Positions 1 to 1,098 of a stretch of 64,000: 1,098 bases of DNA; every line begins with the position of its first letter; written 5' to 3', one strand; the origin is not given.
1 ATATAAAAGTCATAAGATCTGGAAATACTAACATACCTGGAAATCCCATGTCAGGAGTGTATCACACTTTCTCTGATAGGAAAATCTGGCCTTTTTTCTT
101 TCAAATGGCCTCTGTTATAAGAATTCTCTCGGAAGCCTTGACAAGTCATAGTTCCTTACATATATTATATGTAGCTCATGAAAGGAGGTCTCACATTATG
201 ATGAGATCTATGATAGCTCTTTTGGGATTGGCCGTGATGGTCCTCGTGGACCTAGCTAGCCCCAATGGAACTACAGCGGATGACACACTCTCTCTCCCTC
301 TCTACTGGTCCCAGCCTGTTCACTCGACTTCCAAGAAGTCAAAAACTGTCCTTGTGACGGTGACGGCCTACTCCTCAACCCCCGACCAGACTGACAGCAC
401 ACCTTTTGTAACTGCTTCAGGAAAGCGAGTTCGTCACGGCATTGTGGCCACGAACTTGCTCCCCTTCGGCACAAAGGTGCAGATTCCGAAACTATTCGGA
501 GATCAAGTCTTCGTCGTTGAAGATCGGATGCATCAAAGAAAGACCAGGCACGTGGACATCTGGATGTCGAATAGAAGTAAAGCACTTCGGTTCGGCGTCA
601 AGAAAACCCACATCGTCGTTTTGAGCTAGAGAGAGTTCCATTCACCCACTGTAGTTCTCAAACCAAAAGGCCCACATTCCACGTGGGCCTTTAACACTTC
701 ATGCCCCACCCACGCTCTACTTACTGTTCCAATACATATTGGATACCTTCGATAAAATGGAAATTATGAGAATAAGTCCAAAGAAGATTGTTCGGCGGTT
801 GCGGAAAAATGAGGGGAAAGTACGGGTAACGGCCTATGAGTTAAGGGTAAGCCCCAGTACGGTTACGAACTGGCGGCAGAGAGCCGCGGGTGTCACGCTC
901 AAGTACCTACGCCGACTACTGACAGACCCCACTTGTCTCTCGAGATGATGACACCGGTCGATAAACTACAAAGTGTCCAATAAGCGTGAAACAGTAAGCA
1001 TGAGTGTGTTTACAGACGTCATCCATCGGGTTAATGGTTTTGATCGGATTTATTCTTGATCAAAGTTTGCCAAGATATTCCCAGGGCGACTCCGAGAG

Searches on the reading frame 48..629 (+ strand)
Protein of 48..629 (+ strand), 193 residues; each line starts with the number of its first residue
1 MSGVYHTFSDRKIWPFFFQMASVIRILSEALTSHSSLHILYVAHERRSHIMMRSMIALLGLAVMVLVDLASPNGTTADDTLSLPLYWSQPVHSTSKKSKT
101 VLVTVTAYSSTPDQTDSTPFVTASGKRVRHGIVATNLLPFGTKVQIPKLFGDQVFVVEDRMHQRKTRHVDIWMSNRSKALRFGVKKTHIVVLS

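Call 69: find_encoding_contigs(protein=window:48-629:+, flank=10000, max_places=3)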
Protein window:48-629:+ (193 aa): 4 contigs read that carry it; 3 places shown.
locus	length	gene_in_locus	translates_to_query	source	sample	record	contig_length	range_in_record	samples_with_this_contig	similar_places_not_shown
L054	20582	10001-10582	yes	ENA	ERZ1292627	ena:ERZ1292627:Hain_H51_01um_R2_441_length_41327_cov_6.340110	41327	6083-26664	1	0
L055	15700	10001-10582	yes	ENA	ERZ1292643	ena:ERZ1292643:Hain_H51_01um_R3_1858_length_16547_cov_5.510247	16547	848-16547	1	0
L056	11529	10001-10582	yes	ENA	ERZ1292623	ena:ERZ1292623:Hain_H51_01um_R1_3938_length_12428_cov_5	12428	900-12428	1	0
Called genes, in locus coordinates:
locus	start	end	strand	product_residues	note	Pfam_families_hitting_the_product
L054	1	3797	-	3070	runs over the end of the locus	PF01833:TIG, PF25059:FN3_DSCAM-DSCAML_C (faint), PF00041:fn3 (faint), PF23376:Fn3_VIN3 (faint), PF16656:Pur_ac_phosph_N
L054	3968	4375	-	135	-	PF13328:HD_4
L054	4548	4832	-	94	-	-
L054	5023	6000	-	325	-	PF14528:LAGLIDADG_3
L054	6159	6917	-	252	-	PF00696:AA_kinase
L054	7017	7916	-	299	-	PF06691:DUF1189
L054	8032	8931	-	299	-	PF01435:Peptidase_M48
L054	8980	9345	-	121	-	PF05635:23S_rRNA_IVP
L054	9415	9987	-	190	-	PF04011:LemA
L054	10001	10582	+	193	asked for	-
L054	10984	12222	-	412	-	PF04932:Wzy_C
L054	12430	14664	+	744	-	PF04932:Wzy_C, PF13428:TPR_14 (faint), PF14559:TPR_19 (faint)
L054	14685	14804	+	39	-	-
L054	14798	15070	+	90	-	-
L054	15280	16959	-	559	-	PF00118:Cpn60_TCP1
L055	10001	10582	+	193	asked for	-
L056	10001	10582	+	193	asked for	-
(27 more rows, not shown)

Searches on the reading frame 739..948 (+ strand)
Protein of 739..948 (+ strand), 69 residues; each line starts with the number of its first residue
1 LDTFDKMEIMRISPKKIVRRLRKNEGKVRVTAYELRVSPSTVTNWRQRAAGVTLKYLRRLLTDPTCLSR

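Call 57: search_protein_families(library=pfam, proteins=[window:739-948:+], max_evalue=0.01)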
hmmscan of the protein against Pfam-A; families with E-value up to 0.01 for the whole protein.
window:739-948:+ (69 aa): 3 families
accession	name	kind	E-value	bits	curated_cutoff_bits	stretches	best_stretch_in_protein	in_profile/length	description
PF13384.12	HTH_23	-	0.0003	20.9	24.6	1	17-50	10-44/50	Homeodomain-like domain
PF13551.12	HTH_29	-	0.00043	20.8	28.1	1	16-50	3-37/64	Winged helix-turn helix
PF13518.12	HTH_28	-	0.00062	20.2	25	1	16-48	4-35/52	Helix-turn-helix domain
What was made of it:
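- On IS630/Tc1-mariner MITE: The HTH at 739-948 is sub-threshold (call 57).
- A weak HTH ORF lies at 739-948 (call 57).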
